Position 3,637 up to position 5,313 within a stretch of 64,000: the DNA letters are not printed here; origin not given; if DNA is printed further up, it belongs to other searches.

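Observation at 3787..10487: Compact NRPS / glycosyltransferase / membrane O-acyltransferase operon with no described product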

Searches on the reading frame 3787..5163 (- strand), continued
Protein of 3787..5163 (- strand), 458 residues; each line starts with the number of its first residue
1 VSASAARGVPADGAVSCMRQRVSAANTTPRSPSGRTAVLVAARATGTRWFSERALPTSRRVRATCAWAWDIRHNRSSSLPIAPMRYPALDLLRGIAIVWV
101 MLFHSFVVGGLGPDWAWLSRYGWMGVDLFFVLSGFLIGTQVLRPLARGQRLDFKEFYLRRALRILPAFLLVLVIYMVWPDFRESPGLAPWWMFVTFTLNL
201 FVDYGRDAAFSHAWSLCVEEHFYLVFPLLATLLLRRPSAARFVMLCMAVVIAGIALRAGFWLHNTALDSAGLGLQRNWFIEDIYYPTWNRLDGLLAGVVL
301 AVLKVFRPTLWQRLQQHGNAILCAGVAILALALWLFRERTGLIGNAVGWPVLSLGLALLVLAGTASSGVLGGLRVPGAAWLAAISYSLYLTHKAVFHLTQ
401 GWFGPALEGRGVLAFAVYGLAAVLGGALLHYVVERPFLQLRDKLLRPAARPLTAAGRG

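Call 46: find_encoding_contigs(protein=P0230, flank=9000, max_places=1)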
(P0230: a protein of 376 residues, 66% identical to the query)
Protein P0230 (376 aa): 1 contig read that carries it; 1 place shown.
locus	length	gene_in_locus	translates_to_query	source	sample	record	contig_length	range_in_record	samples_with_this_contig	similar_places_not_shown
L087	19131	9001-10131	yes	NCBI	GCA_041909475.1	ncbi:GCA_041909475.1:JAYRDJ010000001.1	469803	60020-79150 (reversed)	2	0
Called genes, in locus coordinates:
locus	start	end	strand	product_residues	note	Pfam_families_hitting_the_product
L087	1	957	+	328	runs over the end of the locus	PF02653:BPD_transp_2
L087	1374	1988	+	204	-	-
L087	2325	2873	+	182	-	PF00313:CSD, PF05901:Excalibur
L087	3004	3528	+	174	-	PF13527:Acetyltransf_9 (weak), PF00583:Acetyltransf_1, PF13508:Acetyltransf_7 (weak)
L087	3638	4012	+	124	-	-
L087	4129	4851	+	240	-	-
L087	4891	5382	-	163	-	PF22381:Staph_reg_Sar_Rot, PF01047:MarR, PF12802:MarR_2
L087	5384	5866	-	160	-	PF00255:GSHPx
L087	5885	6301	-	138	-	PF02566:OsmC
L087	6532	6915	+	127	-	PF00903:Glyoxalase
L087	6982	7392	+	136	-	PF08818:DUF1801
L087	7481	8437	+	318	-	-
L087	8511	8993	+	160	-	PF00583:Acetyltransf_1, PF13673:Acetyltransf_10, PF13508:Acetyltransf_7, PF14542:Acetyltransf_CG (weak)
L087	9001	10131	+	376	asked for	PF01757:Acyl_transf_3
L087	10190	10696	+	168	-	PF04266:ASCH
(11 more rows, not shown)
